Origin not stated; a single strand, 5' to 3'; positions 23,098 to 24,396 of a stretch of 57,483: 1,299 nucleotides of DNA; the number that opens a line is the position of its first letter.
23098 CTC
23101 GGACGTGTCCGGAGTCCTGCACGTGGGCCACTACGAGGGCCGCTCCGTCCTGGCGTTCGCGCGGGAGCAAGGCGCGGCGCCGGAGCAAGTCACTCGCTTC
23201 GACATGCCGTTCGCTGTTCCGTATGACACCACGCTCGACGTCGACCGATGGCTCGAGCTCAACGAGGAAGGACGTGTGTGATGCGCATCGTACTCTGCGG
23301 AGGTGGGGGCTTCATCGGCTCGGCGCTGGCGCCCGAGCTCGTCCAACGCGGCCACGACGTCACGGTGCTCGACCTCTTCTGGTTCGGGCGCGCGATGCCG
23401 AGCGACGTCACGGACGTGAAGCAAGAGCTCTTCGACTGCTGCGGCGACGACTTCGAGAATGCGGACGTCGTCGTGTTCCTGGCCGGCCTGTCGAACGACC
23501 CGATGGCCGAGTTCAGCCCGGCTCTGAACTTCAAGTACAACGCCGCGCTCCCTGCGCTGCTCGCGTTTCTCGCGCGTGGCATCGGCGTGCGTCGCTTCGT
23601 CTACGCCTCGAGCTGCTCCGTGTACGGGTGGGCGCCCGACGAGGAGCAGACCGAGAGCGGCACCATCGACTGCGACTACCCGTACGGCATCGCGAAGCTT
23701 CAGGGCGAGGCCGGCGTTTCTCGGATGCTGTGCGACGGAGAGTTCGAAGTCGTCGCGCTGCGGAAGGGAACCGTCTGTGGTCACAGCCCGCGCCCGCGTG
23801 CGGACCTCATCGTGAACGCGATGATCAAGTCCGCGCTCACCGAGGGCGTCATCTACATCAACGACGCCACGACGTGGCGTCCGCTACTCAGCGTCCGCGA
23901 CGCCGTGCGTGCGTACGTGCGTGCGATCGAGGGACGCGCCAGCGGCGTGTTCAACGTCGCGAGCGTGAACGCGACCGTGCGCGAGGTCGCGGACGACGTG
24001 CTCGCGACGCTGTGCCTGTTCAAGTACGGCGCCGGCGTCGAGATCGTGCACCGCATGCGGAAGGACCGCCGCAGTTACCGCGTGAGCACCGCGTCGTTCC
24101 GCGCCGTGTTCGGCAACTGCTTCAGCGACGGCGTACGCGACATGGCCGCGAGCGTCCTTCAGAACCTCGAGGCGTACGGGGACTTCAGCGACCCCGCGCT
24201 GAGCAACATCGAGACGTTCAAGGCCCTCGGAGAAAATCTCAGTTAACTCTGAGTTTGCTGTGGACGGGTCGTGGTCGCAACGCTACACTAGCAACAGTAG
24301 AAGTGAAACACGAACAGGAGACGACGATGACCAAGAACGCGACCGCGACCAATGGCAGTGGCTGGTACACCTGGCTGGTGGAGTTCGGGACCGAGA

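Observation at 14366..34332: Predicted multi-locus DNA cytosine hypermodification system: C5-modified dCMP synthesis, a phage-made 6-deoxyhexose nucleotide sugar and a candidate transferase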

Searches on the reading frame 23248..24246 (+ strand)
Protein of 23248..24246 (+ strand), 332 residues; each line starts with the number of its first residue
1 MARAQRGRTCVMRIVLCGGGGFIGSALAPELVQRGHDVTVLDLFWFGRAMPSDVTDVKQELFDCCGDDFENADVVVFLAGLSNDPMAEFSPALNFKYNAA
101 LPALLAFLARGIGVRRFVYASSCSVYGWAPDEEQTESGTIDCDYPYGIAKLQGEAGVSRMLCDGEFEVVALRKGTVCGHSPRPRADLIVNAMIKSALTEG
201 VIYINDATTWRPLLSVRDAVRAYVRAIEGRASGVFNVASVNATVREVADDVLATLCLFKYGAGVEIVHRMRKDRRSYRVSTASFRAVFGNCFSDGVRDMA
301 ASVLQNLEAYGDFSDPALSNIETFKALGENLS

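Call 5: search_protein_families(library=pfam, proteins=[window:23248-24246:+], max_evalue=0.01)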
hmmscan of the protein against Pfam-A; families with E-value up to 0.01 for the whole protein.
window:23248-24246:+ (332 aa): 6 families
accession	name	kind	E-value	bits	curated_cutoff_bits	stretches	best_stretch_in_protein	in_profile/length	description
PF01370.27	Epimerase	-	7e-32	111.2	20.9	1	14-238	1-240/240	NAD dependent epimerase/dehydratase family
PF16363.11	GDP_Man_Dehyd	-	3.4e-13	50.2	27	1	90-282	94-296/332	GDP-mannose 4,6 dehydratase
PF04321.23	RmlD_sub_bind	-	4.4e-09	36.3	27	1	12-252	1-228/287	RmlD substrate binding domain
PF01073.25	3Beta_HSD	-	1.5e-05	24.6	22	1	15-128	1-122/280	3-beta hydroxysteroid dehydrogenase/isomerase family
PF01266.30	DAO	-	0.0029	17.6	27.9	1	19-43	6-30/353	FAD dependent oxidoreductase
PF13460.12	NAD_binding_10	-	0.0084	16.4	27.2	0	18-127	1-103/184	NAD(P)H-binding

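Call 8: search_protein_families(library=phrogs, proteins=[window:23248-24246:+], max_evalue=0.01)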
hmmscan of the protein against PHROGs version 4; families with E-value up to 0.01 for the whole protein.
window:23248-24246:+ (332 aa): 1 family
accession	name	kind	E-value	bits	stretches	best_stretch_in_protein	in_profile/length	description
phrog_540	-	DNA, RNA and nucleotide metabolism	7e-31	108.3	1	12-252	293-542/715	nucleotide-sugar epimerase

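Call 30: search_dna_similar(query=window:23248-24246:+, collection=phages, mode=protein, max_rows=30, max_evalue=1e-8)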
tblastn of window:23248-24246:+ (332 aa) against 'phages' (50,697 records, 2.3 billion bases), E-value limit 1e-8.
Records with a match: 10; places in all: 11; records where one place covers at least 80% of the query: 7.
Best place of each record, by identity: <60% 10.
By first word of the organism name: Aphanizomenon 2; Listeria 2; Bacteriophage 1; Planktothrix 1; uncultured 1; Synechococcus 1; Marine 1; Enterococcus 1.
By host as written in the record: - 5; Listeria monocytogenes 2; Aphanizomenon flos-aquae 1; Planktothrix agardhii 1; Synechococcus sp. MIT S9220 1.
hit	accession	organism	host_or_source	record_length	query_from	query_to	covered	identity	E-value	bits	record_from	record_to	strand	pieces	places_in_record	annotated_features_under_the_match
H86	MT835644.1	Bacteriophage sp.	human fecal samples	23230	5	316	94%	32.8%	6e-33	134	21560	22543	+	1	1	record has no annotation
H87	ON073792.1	Aphanizomenon phage Yong-DA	Aphanizomenon flos-aquae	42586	30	322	88%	30.4%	1e-22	104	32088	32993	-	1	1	NAD dependent epimerase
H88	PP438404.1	Aphanizomenon phage Afl-JY11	Aphanizomenon flos-aquae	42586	30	322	88%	30.4%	1e-22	104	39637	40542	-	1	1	WcaG nucleoside-diphosphate-sugar epimerase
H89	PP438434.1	Planktothrix phage Pag-JY44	Planktothrix agardhii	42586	30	322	88%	30.4%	1e-22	104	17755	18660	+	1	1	WcaG nucleoside-diphosphate-sugar epimerase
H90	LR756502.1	uncultured phage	metagenomic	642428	12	288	83%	29.5%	3e-20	97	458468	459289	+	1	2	record has no annotation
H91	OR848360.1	Listeria phage LM 4-14-1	Listeria monocytogenes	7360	11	302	88%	25.6%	1e-9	65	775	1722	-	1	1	record has no annotation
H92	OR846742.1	Listeria phage LM 4-11-1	Listeria monocytogenes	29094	11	302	88%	25.6%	1e-9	65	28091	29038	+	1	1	record has no annotation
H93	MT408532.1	Synechococcus phage SynMITS9220M01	Synechococcus sp. MIT S9220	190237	11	251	73%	29.3%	1e-11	71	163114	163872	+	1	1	ADP-L-glycero-D-mannoheptose-6-epimerase | hypothetical protein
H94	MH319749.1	Marine virus AG-345-F15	single cell amplified by WGA-X; seawater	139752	13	248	71%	27.5%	7e-9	63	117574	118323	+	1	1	record has no annotation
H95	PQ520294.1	Enterococcus phage IME_EF3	-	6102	12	249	72%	26.8%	4e-9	64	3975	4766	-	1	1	record has no annotation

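Call 42: search_protein_families(library=ncbifam, proteins=[window:23248-24246:+], max_evalue=0.01)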
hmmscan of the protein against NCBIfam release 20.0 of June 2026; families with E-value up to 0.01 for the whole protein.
window:23248-24246:+ (332 aa): 22 families
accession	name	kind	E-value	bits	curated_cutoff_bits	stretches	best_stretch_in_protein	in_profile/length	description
TIGR01179.1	galE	equivalog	7.2e-13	48.1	262.3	1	14-181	2-181/332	UDP-glucose 4-epimerase GalE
TIGR02197.1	heptose_epim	equivalog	1.5e-11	44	274.6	1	14-281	1-283/316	ADP-glyceromanno-heptose 6-epimerase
NF043036.1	ErythonDh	equivalog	1.5e-10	40.8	325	1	12-233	1-239/321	D-erythronate dehydrogenase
NF058621.1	DiazavRedAvaA7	equivalog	1.1e-09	38.4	400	1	12-239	1-231/304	3-diazoavenalumate denitrifying reductase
TIGR04180.1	EDH_00030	hypoth_equivalog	2.8e-09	36.5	475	1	15-239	2-239/297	NAD-dependent 4,6-dehydratase LegB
NF011728.1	PRK15181.1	equivalog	5.5e-09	35.5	760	1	62-225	81-247/348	Vi polysaccharide biosynthesis UDP-N-acetylglucosaminuronic acid C-4 epimerase TviC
TIGR01777.1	yfcH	hypoth_equivalog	2e-07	30.9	207.35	1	14-242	1-227/292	TIGR01777 family oxidoreductase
NF047837.1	UDPAcbARedWbcJ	equivalog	2.7e-07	29.8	500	1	12-251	1-211/372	UDP-2-acetamido-2,6-beta-L-arabino-hexul-4-ose reductase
NF007956.0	PRK10675.1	subfamily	8e-07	28.5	394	1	12-157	1-160/338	UDP-glucose 4-epimerase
TIGR03466.1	HpnA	hypoth_equivalog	8.6e-07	28.1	367.65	1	13-228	2-218/327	hopanoid-associated sugar epimerase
NF042422.1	oxyalk_red_OleD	equivalog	1e-06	28.4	580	1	12-157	1-150/329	2-alkyl-3-oxoalkanoate reductase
NF008360.0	PRK11150.1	equivalog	1.4e-06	27.7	452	1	14-253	2-252/310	ADP-glyceromanno-heptose 6-epimerase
TIGR01214.1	rmlD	equivalog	6.8e-06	25.4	224.05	1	13-241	1-211/285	dTDP-4-dehydrorhamnose reductase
NF004520.0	PRK05865.1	equivalog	3.4e-05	21.9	1509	1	12-249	1-196/854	sugar epimerase family protein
TIGR01181.1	dTDP_gluc_dehyt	equivalog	5.3e-05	22.5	365.1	1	14-256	2-262/321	dTDP-glucose 4,6-dehydratase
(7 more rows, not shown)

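Call 46: search_solved_structures(query=window:23248-24246:+, max_evalue=0.00001, show_alignments=2)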
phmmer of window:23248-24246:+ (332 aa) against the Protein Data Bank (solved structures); distinct sequences matched with E-value up to 0.00001: 41.
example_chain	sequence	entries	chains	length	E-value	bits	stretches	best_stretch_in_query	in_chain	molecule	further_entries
6vo6_A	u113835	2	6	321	2.9e-18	69.5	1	13-301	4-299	Putative sugar-nucleotide epimerase/dehydratease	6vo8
3icp_A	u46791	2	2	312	2.6e-15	59.9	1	12-227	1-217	NAD-dependent epimerase/dehydratase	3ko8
3aw9_A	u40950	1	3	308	6.7e-15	58.5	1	12-227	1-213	NAD-dependent epimerase/dehydratase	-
6kv9_A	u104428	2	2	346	4.2e-13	52.6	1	14-249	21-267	MoeE5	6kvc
7ys8_A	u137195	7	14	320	1.3e-12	51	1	12-241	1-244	UDP-glucose 4-epimerase | UDP-glucose 4-epimerase along with EC 5.1.3.2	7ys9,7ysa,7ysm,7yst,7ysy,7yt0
3vps_A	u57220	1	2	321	5.5e-12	48.9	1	8-239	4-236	NAD-dependent epimerase/dehydratase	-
6dnt_A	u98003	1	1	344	4e-11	46.1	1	13-252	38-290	NAD-dependent epimerase/dehydratase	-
8rdg_A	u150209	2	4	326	6.3e-11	45.4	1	12-264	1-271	SDR family NAD(P)-dependent oxidoreductase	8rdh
8rdi_A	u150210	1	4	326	2.3e-10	43.6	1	12-264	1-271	SDR family NAD(P)-dependent oxidoreductase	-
6wjb_A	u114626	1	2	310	1e-09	41.5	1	12-233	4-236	NAD-dependent epimerase/dehydratase family protein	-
2p5u_A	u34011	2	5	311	1.1e-09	41.3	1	12-247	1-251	UDP-glucose 4-epimerase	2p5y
4zrm_A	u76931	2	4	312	1.4e-09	41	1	12-243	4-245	UDP-glucose 4-epimerase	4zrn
4lk3_A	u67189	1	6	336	1.6e-09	40.9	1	13-137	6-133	UDP-glucuronic acid decarboxylase 1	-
2b69_A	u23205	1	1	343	2.3e-09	40.3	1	12-137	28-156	UDP-glucuronate decarboxylase 1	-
4gll_A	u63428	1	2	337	2.4e-09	40.2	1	13-137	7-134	UDP-glucuronic acid decarboxylase 1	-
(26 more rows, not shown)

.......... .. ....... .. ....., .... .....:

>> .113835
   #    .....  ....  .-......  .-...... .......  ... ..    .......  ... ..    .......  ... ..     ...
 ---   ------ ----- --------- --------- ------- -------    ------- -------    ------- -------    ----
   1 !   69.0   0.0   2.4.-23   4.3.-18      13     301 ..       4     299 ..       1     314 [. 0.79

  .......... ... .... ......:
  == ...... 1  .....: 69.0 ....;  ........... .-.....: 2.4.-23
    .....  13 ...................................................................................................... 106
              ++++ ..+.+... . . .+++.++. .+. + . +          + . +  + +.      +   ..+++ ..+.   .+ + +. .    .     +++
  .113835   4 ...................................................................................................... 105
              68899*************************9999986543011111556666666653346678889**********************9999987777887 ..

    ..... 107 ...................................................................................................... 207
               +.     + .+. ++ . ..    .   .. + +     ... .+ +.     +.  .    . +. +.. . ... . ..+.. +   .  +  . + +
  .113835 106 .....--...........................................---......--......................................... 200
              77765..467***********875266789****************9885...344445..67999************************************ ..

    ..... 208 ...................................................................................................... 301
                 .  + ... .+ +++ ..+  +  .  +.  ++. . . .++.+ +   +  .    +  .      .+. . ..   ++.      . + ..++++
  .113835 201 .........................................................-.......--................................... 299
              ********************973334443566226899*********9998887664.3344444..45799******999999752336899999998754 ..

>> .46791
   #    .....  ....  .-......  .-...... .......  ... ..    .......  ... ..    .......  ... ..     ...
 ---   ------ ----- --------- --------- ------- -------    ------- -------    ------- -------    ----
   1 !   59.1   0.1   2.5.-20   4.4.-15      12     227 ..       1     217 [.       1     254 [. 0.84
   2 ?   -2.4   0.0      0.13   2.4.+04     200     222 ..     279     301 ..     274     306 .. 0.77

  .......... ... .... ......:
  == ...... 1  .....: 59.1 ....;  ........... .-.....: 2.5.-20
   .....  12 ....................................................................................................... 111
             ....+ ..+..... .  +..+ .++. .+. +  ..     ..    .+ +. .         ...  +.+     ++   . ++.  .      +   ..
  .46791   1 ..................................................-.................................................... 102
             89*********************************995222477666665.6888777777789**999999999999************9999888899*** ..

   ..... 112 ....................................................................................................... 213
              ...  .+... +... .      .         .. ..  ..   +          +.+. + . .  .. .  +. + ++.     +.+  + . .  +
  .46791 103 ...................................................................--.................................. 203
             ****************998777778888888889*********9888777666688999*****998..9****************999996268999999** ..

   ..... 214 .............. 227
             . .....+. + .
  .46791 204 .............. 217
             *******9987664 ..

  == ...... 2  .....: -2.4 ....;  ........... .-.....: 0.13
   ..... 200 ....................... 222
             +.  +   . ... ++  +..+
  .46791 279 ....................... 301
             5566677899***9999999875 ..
